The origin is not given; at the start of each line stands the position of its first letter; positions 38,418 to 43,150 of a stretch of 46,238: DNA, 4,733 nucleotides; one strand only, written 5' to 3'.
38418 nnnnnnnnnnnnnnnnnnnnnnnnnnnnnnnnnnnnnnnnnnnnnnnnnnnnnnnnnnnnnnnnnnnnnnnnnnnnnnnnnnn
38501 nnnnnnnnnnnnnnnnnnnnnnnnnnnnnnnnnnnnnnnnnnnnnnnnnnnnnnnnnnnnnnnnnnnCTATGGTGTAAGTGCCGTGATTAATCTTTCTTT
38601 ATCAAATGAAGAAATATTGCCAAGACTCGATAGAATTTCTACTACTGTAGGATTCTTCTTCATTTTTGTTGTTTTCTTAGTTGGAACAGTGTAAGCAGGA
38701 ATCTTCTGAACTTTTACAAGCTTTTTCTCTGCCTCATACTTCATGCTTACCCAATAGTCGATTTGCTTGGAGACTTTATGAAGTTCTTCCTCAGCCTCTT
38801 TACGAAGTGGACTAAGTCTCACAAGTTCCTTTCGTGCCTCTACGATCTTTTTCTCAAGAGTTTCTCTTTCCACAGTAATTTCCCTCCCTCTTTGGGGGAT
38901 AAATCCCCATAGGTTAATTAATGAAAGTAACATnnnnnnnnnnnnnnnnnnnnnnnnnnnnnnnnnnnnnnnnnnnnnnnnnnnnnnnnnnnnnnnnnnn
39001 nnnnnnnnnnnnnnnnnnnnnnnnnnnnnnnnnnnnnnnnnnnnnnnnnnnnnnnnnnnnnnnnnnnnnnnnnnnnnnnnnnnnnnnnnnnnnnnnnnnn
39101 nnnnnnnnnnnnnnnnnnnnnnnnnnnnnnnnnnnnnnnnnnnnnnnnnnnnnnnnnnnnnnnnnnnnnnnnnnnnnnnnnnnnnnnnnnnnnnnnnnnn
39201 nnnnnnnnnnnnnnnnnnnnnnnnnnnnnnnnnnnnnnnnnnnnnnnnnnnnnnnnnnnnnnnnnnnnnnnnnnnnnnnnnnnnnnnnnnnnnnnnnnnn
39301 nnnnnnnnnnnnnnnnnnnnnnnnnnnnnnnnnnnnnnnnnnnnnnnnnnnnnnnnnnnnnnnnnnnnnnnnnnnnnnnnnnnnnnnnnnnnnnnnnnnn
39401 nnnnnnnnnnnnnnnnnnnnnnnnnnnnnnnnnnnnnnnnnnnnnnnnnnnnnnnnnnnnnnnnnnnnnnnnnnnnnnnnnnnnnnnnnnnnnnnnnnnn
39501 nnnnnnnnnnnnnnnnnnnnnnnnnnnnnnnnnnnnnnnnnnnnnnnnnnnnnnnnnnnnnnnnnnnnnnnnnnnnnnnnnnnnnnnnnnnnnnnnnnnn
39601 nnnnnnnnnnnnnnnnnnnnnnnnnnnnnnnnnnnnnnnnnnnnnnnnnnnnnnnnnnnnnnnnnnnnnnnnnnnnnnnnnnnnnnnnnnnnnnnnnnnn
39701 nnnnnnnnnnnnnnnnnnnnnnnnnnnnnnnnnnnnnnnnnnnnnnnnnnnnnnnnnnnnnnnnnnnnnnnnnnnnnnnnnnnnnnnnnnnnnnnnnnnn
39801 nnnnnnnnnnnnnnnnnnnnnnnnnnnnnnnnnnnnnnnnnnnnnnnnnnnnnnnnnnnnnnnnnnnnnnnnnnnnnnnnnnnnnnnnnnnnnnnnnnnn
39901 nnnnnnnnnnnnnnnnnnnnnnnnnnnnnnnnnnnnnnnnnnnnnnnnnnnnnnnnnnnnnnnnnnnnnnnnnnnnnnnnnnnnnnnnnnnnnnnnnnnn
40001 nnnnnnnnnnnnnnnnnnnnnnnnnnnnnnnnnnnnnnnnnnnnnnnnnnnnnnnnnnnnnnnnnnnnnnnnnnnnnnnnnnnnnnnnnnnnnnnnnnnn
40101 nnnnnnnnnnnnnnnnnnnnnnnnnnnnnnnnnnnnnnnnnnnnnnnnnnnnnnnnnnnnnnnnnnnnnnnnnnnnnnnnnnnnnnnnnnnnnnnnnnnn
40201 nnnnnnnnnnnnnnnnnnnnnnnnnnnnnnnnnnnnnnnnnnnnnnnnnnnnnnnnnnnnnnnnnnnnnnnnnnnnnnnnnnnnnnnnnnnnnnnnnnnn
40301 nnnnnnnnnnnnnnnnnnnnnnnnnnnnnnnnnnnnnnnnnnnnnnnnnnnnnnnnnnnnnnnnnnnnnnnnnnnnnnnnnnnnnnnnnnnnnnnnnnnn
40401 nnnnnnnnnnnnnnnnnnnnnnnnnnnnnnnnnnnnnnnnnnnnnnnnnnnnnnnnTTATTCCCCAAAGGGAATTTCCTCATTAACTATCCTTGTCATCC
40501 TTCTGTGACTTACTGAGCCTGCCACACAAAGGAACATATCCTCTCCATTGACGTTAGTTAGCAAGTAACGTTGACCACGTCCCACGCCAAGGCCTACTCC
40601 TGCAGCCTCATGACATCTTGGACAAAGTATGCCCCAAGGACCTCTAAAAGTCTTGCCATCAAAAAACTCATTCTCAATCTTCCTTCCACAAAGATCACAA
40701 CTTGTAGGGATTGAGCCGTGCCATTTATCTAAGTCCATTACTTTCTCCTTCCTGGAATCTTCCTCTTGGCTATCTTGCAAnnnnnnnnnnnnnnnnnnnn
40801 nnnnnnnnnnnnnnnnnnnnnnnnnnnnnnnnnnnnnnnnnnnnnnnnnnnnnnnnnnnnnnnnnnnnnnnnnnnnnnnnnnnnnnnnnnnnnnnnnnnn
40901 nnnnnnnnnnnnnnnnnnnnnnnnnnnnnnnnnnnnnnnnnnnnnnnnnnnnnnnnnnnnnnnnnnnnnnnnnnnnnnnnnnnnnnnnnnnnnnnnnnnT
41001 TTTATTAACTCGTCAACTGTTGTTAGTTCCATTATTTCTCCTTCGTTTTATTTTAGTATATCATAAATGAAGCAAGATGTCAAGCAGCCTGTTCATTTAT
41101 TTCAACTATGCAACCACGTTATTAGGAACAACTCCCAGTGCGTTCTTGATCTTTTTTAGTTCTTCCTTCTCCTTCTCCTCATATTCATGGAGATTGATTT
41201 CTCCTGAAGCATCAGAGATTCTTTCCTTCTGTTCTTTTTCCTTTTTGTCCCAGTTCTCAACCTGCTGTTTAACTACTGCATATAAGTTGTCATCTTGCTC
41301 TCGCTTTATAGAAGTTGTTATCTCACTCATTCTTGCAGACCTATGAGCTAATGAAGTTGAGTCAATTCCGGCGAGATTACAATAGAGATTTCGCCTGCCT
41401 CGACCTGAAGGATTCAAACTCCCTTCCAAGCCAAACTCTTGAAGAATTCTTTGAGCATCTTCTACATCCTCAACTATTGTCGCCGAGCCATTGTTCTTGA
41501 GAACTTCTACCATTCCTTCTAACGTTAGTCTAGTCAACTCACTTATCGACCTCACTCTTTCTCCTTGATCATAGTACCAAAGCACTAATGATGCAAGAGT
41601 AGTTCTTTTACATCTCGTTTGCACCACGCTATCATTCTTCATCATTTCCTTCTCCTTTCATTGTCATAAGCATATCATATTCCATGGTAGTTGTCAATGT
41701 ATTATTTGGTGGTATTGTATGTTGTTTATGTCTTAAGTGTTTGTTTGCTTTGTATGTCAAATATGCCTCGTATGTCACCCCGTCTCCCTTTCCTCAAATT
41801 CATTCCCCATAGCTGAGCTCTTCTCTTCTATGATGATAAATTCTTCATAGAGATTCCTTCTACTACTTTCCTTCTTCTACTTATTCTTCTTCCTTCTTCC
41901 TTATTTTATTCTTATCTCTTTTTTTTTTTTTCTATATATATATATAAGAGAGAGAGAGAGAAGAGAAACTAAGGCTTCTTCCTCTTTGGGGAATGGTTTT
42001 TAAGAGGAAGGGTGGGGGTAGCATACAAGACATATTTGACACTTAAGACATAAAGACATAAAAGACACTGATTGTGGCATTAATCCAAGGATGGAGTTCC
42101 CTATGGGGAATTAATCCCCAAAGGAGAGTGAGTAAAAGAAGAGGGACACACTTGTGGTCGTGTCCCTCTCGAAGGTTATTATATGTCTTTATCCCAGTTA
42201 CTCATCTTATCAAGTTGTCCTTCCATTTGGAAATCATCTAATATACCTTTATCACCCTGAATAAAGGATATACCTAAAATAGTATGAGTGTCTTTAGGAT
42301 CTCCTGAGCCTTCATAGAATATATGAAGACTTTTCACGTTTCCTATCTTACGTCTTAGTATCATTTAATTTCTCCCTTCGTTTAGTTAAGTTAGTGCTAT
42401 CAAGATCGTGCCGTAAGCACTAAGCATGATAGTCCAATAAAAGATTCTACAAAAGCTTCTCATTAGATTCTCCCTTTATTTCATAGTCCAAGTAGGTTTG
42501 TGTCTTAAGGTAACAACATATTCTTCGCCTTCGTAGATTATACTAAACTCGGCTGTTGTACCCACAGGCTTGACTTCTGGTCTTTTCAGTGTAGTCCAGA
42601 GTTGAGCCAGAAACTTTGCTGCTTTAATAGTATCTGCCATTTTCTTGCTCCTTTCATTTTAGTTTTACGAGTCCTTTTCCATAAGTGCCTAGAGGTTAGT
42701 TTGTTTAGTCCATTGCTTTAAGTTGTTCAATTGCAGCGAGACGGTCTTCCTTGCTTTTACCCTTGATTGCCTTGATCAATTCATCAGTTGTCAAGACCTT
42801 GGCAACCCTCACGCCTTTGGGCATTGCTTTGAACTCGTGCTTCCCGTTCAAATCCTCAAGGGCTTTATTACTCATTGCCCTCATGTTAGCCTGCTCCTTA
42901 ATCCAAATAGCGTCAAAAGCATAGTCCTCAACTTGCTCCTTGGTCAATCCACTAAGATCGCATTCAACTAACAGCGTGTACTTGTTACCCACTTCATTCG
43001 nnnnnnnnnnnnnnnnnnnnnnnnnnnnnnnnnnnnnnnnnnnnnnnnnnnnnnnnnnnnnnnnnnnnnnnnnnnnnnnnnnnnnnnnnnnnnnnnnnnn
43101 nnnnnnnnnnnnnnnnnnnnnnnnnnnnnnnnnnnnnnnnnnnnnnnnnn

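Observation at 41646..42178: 0.5-kb non-coding hub: inverted TATGTC iterons around a pyrimidine tract and T13-(TA)7-(AG)7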

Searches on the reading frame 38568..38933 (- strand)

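Call 10: search_protein_families(library=pfam, proteins=[window:38568-38933:-], max_evalue=0.01)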
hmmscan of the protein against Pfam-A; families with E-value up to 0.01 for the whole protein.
window:38568-38933:- (121 aa): 0 families

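Call 30: search_protein_families(library=phrogs, proteins=[window:38568-38933:-], max_evalue=0.01)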
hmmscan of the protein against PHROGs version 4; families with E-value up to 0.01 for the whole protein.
window:38568-38933:- (121 aa): 1 family
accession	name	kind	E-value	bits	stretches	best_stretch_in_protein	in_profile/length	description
phrog_10669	-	unknown function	0.00064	20.6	1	14-91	29-105/200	-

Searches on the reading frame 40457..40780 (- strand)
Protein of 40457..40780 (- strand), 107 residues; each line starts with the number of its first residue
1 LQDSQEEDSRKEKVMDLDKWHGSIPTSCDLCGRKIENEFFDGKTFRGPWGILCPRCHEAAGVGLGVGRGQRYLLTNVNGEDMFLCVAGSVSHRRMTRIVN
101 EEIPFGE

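Call 10: search_protein_families(library=pfam, proteins=[window:40457-40780:-], max_evalue=0.01)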
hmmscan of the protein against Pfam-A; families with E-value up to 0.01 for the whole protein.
window:40457-40780:- (107 aa): 0 families

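Call 30: search_protein_families(library=phrogs, proteins=[window:40457-40780:-], max_evalue=0.01)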
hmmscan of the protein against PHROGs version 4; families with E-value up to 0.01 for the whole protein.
window:40457-40780:- (107 aa): 2 families
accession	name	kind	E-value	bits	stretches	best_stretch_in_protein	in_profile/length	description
phrog_29767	-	unknown function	8e-12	46.1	1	18-73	17-74/86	-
phrog_23287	-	unknown function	5.6e-06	27.8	1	24-75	10-64/104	-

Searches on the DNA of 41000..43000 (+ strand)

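Call 4: search_dna_similar(query=window:41000-43000:+, collection=phages, mode=near, max_rows=30)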
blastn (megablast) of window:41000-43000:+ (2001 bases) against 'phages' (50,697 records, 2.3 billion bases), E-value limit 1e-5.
No match.

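Call 72: search_rna_families(source=window, start=41500, end=42400, threshold=evalue, max_evalue=1)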
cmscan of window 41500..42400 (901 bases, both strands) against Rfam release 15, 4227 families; matches with E-value up to 1: 7.
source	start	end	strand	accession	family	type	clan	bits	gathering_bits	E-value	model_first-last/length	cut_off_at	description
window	41910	41974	+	RF00884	MIR815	Gene; miRNA;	-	23.3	63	0.073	1-81/81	no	MIR815 microRNA precursor family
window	41893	42003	+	RF01859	Phe_leader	Cis-reg; leader;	-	22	55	0.48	1-125/125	no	Phenylalanine leader peptide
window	41899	41974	+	RF04240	mir-4716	Gene; miRNA;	-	21.7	76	0.1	1-84/84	no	mir-4716 microRNA precursor family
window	41899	41974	+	RF04099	MIR837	Gene; miRNA;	-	20.7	117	0.26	1-122/122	no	MIR837 microRNA precursor family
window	41898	41975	+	RF03578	mir-3910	Gene; miRNA;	-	20.2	95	0.41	1-82/82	no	mir-3910 microRNA precursor family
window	41915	41966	+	RF03872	MIR6426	Gene; miRNA;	-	18.7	96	1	1-84/84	no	MIR6426 microRNA precursor family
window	41513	41536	-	RF01381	HIV-1_SL3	Cis-reg;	-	17.7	33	0.26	1-23/23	no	HIV-1 stem-loop 3 Psi packaging signal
